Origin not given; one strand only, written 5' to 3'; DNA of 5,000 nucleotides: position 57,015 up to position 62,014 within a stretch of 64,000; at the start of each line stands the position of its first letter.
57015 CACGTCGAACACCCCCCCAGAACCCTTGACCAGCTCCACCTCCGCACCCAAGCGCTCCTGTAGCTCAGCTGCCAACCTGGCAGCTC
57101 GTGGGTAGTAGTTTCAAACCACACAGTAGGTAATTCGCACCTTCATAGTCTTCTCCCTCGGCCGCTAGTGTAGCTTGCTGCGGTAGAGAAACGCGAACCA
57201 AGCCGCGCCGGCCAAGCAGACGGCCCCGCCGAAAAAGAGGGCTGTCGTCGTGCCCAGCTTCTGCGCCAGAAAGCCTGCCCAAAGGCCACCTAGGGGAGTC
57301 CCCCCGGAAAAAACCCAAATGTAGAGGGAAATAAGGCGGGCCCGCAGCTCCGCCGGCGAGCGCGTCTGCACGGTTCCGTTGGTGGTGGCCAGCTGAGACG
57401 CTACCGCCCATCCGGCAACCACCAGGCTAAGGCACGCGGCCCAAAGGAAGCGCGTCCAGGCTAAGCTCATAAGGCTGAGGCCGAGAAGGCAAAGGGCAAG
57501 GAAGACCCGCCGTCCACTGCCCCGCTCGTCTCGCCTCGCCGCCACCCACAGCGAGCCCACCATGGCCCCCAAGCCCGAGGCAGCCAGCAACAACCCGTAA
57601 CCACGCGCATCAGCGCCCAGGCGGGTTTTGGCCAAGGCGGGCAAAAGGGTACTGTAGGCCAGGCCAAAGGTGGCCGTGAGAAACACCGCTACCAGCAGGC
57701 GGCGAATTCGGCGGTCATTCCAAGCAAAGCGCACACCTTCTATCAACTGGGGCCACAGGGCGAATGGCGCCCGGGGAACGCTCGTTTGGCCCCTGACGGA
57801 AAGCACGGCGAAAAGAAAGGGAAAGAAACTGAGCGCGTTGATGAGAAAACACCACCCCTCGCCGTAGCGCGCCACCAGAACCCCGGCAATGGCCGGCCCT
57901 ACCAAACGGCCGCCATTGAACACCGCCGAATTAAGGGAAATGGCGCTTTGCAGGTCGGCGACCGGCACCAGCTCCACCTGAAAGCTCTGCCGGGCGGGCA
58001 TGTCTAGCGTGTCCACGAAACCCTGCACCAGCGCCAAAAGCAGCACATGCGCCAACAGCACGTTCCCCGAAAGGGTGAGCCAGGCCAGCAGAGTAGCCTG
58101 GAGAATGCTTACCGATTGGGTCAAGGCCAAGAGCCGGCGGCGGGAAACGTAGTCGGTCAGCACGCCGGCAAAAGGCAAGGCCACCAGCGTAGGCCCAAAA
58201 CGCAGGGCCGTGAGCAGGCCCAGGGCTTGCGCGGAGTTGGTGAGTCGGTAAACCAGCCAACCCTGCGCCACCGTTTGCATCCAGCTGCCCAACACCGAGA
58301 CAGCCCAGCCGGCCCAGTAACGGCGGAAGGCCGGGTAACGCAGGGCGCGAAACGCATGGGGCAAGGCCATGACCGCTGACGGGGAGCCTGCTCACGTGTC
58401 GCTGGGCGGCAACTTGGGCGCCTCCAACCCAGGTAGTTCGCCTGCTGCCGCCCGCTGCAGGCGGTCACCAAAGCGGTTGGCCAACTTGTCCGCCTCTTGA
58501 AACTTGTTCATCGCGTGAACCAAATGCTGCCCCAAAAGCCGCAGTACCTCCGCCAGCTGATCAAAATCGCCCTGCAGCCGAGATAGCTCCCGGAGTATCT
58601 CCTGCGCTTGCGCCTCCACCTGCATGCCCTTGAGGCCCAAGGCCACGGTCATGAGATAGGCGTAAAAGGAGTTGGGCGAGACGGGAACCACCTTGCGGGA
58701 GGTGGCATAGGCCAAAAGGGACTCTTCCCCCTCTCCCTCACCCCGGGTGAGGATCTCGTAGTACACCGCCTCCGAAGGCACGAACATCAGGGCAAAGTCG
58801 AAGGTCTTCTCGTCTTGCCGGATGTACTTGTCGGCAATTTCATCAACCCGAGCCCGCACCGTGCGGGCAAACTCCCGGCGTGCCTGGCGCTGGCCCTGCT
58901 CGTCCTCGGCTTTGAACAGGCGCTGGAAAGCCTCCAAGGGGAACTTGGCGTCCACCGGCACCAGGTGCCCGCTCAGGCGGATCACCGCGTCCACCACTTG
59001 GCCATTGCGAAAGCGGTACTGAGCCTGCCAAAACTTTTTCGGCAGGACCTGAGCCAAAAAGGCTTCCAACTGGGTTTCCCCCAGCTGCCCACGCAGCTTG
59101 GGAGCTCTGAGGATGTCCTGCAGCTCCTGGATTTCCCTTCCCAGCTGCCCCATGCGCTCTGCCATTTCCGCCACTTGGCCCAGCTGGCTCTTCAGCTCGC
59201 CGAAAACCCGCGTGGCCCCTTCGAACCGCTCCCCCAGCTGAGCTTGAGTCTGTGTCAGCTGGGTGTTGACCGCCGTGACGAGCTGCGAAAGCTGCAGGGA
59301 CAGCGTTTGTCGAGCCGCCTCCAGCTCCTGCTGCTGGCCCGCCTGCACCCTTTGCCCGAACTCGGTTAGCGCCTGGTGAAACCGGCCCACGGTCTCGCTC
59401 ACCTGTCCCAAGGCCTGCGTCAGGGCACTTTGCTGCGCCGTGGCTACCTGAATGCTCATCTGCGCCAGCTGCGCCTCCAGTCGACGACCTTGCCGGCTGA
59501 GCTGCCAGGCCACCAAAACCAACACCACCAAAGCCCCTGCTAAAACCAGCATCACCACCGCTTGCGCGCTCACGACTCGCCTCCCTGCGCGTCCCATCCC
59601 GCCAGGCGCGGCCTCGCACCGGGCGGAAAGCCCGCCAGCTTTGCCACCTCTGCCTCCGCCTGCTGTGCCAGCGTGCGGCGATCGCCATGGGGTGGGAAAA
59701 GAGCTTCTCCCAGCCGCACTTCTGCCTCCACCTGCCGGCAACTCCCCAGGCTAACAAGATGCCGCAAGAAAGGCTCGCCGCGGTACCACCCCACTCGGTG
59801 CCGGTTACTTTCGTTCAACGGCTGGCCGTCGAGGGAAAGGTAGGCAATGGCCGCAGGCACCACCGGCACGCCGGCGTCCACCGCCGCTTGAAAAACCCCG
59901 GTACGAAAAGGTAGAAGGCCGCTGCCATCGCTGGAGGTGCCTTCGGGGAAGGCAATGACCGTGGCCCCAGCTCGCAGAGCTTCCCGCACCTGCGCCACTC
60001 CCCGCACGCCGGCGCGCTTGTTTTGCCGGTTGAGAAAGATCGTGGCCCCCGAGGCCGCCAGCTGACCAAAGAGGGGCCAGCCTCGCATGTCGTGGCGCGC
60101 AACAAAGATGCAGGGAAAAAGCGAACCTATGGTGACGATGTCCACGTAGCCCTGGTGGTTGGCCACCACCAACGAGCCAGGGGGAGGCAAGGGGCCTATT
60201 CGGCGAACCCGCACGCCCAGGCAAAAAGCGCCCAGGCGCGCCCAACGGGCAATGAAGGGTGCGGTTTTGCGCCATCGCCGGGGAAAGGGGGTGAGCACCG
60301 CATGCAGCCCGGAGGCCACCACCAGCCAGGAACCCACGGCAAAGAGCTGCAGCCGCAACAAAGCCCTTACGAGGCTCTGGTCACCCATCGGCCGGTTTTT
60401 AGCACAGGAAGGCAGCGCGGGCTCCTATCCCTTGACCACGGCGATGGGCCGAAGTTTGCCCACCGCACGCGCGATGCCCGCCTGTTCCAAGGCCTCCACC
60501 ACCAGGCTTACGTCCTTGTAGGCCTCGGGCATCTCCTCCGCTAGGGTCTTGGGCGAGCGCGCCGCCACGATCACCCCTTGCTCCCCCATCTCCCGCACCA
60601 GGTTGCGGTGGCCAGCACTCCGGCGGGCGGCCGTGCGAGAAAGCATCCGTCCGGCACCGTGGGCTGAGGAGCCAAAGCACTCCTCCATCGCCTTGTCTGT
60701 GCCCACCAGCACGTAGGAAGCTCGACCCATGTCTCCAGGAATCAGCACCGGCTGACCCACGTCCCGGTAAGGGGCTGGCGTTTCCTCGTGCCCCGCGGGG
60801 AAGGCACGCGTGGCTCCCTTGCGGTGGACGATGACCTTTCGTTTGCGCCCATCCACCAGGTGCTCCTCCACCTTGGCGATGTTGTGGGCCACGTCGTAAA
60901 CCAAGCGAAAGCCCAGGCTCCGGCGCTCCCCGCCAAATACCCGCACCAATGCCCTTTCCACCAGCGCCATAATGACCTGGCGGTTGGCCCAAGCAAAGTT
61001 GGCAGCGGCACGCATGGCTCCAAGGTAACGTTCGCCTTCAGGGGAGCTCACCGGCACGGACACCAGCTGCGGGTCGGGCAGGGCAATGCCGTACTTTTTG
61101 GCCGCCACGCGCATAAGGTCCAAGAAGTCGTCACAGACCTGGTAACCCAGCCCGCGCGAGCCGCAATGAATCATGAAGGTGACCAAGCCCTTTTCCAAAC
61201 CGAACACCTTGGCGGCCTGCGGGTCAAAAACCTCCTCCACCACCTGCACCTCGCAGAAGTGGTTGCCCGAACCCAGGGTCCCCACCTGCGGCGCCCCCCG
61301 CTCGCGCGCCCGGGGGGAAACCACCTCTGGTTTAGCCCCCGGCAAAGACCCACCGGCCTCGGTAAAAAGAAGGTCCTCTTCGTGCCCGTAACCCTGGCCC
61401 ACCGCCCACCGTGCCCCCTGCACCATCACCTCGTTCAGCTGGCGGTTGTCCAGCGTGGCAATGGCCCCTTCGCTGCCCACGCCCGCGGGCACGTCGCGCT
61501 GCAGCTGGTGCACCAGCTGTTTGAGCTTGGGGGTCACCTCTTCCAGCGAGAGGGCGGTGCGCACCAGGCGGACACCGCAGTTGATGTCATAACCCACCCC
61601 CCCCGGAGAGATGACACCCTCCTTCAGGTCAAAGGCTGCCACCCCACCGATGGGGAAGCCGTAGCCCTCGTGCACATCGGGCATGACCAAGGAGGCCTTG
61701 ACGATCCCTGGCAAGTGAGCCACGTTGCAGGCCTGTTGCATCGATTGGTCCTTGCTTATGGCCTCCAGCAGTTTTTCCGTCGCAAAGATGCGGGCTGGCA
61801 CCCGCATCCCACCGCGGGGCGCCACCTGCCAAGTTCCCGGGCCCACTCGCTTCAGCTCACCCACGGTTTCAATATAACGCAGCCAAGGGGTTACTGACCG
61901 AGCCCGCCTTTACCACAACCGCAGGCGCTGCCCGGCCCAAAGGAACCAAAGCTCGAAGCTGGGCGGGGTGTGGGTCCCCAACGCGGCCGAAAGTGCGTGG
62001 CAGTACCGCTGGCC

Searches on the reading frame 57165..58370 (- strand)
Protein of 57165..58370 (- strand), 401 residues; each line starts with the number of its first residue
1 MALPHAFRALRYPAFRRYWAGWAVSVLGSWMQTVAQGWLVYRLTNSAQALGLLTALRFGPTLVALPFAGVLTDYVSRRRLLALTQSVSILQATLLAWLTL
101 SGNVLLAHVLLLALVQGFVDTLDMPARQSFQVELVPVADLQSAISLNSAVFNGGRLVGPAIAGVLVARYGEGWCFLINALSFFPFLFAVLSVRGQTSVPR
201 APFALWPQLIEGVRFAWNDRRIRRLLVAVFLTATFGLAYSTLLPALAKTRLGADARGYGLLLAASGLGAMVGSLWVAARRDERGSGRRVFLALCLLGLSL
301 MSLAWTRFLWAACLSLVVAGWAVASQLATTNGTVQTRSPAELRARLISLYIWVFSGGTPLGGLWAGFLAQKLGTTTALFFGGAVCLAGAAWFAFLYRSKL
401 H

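Call 62: search_protein_families(library=pfam, proteins=[window:57165-58370:-], max_evalue=0.00001)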
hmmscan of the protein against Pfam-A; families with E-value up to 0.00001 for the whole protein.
window:57165-58370:- (401 aa): 2 families
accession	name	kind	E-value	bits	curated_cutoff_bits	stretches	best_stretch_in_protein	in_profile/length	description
PF05977.19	MFS_3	-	2.7e-61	208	27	1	7-392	4-390/524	Transmembrane secretion effector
PF07690.21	MFS_1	-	5.8e-35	121.3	33.4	2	23-309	6-291/347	Major Facilitator Superfamily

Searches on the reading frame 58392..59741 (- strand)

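Call 62: search_protein_families(library=pfam, proteins=[window:58392-59741:-], max_evalue=0.00001)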
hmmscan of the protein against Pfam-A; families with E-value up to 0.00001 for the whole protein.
window:58392-59741:- (449 aa): 1 family
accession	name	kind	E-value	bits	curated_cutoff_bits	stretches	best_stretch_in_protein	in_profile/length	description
PF02646.22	RmuC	-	1.4e-58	198.7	26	1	150-430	2-280/291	RmuC family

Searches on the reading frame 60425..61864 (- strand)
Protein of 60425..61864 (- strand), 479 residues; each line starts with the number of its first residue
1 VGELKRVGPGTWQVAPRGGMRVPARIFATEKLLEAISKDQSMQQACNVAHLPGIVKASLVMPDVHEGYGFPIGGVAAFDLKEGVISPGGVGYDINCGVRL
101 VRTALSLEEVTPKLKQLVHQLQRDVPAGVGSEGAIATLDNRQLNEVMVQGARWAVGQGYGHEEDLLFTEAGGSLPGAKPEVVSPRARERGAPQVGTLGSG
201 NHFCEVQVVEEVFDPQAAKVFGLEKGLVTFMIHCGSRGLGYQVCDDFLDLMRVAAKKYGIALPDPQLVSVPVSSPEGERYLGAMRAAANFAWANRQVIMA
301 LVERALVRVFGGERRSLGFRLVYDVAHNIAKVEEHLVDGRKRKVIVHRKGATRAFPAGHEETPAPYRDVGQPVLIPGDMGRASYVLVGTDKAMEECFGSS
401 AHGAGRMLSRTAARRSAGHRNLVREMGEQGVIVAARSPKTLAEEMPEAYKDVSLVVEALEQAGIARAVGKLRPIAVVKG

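Call 72: search_protein_families(library=pfam, proteins=[window:60425-61864:-], max_evalue=0.00001)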
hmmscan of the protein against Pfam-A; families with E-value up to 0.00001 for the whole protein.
window:60425-61864:- (479 aa): 1 family
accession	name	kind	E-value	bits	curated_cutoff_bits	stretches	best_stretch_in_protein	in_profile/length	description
PF01139.22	RtcB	-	5.5e-174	579.8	27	1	44-479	1-426/426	tRNA-splicing ligase RtcB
